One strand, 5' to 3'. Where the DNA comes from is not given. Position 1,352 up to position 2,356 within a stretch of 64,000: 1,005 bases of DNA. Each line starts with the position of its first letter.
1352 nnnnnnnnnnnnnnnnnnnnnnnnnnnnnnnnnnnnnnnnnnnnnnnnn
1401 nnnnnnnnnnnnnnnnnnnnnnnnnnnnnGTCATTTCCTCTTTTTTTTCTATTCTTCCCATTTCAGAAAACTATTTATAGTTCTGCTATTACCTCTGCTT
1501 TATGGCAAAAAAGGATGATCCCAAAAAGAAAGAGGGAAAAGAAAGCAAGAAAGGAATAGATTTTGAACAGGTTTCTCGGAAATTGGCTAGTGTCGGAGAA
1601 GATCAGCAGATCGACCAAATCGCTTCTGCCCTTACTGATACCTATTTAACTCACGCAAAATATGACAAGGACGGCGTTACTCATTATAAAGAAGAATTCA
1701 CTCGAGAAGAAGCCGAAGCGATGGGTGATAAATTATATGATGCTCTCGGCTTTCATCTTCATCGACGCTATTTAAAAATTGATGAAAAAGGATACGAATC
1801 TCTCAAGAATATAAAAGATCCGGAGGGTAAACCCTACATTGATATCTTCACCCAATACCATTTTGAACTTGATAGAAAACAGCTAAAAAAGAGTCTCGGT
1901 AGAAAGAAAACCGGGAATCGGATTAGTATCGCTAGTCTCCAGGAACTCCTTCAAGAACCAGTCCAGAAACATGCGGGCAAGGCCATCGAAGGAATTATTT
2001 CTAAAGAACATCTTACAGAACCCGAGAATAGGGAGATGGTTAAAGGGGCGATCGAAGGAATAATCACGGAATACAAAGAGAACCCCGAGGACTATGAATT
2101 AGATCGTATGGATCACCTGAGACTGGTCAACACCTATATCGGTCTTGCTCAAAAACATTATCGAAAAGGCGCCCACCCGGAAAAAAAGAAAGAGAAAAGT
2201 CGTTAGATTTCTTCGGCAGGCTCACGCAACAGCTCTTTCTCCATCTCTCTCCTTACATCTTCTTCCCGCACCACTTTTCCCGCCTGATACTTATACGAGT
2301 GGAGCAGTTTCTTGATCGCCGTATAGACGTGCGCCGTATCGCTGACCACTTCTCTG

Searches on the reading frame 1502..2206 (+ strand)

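Call 86: search_protein_families(library=pfam, proteins=[window:1502-2206:+], max_evalue=0.01)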
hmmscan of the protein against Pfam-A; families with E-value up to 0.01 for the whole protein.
window:1502-2206:+ (234 aa): 1 family
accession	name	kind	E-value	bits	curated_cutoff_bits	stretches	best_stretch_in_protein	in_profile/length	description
PF02637.23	GatB_Yqey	-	0.00028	21.2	27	1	139-229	55-140/148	GatB domain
